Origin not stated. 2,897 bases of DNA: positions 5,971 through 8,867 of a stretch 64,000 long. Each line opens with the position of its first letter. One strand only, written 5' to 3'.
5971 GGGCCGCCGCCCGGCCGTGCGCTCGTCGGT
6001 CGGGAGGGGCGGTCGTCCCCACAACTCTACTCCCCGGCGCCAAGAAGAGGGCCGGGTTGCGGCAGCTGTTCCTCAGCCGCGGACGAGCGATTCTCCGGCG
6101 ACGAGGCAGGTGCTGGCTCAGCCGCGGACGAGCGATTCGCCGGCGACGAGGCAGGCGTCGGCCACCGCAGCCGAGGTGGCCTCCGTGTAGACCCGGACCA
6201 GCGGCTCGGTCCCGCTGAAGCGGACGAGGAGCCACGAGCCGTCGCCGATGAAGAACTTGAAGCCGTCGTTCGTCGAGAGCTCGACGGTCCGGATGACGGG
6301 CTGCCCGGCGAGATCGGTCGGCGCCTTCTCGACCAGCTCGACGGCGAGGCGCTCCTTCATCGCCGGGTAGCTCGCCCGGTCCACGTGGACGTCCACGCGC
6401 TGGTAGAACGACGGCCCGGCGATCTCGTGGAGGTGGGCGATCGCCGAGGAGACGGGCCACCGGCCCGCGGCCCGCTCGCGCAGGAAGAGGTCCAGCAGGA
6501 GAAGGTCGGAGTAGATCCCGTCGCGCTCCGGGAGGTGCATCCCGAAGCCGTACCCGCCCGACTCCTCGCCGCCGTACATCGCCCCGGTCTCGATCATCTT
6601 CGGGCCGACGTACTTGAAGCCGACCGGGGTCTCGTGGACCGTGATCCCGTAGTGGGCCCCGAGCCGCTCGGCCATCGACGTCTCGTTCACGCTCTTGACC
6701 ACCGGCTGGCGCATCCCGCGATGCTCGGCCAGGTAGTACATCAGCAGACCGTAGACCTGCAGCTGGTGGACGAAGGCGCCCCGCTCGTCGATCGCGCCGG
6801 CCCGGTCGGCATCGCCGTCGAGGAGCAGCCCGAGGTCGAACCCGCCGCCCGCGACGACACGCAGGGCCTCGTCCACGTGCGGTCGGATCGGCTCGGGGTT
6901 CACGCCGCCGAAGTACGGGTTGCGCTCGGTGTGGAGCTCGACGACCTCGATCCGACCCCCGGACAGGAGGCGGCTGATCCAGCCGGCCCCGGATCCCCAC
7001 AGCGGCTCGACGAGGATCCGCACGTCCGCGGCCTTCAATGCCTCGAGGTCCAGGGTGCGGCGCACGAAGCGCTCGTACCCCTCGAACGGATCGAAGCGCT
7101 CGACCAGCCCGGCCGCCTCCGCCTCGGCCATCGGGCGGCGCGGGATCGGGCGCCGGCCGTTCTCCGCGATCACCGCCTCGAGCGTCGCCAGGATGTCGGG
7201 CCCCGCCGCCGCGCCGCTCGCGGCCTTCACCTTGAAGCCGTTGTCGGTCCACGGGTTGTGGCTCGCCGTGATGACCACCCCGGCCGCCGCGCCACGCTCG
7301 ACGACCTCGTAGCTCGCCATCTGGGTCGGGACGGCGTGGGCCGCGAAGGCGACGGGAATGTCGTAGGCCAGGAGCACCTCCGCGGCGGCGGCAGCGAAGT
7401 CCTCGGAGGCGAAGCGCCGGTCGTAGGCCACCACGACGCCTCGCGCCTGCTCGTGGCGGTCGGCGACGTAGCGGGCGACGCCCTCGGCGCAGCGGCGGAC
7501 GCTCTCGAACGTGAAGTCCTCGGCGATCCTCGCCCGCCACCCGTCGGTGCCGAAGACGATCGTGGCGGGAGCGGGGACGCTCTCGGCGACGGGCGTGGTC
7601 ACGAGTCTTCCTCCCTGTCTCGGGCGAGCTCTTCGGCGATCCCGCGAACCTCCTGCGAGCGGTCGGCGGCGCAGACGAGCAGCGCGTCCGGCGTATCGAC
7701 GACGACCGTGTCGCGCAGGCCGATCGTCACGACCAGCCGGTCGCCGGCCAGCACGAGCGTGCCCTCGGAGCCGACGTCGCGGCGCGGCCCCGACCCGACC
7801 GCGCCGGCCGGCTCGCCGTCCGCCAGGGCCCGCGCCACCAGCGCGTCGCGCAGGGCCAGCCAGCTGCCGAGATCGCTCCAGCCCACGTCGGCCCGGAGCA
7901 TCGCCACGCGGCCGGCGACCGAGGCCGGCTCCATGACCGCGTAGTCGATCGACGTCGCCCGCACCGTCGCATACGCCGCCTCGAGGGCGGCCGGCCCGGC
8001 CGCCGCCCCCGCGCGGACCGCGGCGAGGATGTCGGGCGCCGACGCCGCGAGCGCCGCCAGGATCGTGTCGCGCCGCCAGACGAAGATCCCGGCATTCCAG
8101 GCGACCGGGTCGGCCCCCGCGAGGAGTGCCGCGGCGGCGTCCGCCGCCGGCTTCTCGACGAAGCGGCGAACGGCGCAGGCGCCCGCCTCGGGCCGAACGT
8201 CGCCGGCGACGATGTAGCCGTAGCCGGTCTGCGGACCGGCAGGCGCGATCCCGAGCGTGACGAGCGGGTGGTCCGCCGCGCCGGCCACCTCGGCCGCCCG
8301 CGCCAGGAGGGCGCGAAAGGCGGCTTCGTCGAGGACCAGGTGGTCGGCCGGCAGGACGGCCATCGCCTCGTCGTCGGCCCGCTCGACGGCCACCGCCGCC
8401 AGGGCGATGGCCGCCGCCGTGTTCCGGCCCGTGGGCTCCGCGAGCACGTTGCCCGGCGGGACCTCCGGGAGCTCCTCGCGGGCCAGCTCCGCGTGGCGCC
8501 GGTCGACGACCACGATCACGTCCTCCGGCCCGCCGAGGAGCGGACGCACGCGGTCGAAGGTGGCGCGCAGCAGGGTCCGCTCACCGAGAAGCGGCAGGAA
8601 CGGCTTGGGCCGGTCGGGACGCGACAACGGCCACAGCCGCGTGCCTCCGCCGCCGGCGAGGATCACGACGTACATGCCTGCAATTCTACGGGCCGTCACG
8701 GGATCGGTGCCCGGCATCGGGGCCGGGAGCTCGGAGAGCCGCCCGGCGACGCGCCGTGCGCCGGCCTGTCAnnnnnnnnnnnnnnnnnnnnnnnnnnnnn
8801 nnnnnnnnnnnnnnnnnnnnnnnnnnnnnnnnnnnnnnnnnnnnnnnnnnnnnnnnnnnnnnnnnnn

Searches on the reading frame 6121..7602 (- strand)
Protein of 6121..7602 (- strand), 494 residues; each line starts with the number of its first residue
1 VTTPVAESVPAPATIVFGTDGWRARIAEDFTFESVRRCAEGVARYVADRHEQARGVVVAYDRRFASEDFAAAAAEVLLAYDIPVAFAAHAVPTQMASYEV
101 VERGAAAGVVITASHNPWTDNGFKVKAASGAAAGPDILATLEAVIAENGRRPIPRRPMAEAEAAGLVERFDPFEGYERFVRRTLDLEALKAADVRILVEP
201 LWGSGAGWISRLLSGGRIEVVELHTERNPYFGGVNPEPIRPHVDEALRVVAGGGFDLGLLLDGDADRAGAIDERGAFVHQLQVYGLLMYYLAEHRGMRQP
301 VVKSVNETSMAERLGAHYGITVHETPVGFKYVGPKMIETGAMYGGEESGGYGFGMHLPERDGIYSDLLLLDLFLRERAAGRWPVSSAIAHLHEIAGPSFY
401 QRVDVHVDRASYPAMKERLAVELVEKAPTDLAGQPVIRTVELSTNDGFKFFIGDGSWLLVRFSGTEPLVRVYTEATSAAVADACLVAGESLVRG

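Call 8: search_protein_families(library=pfam, proteins=[window:6121-7602:-], max_evalue=1)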
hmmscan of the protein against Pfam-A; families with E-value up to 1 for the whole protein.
window:6121-7602:- (494 aa): 5 families
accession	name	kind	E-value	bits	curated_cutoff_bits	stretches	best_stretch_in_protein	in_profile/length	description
PF02878.22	PGM_PMM_I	-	9e-33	113.3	22.5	1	16-148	3-134/138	Phosphoglucomutase/phosphomannomutase, alpha/beta/alpha domain I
PF02880.22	PGM_PMM_III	-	2.2e-22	79.8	20.7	1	283-376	5-100/115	Phosphoglucomutase/phosphomannomutase, alpha/beta/alpha domain III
PF02879.22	PGM_PMM_II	-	3.1e-18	66.7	29.3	1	176-275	3-103/103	Phosphoglucomutase/phosphomannomutase, alpha/beta/alpha domain II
PF00408.26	PGM_PMM_IV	-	1.1e-11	45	23.1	1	432-484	13-61/68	Phosphoglucomutase/phosphomannomutase, C-terminal domain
PF24947.1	PGM1_C_vert_fung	-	0.081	13.7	27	1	442-479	63-103/138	Phosphoglucomutase-1, C-terminal domain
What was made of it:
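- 6118..7602 (-): manB (phosphomannomutase/phosphoglucomutase), overlapping the manC stop. Pfam PGM_PMM domains I-IV (call 8).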

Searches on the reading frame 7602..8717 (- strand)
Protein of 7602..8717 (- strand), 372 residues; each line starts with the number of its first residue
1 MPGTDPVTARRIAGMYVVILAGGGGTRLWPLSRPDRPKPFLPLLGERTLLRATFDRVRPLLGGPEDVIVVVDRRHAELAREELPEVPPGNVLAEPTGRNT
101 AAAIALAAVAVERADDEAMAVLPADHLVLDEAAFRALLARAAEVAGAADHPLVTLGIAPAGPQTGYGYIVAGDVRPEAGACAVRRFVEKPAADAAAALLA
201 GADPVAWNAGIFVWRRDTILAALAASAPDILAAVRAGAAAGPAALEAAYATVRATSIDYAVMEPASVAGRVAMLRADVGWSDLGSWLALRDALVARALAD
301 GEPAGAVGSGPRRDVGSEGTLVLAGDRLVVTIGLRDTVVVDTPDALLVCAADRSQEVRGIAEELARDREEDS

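Call 8: search_protein_families(library=pfam, proteins=[window:7602-8717:-], max_evalue=1)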
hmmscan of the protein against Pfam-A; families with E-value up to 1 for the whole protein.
window:7602-8717:- (372 aa): 3 families
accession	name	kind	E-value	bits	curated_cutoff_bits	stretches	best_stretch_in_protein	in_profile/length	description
PF00483.29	NTP_transferase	-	1.6e-37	129.9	21.2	1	17-293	2-239/245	Nucleotidyl transferase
PF12804.13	NTP_transf_3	-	1.3e-14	55.1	27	1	17-143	1-113/160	MobA-like NTP transferase domain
PF22640.1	ManC_GMP_beta-helix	-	1.3e-13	51.1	27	1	315-364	6-55/55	MannoseP isomerase/GMP-like beta-helix domain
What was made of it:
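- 7599..8717 (-): manC (mannose-1-phosphate guanylyltransferase), 51 nt downstream on the same strand. Pfam NTP_transferase at 1.6e-37 plus ManC_GMP_beta-helix (call 8).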
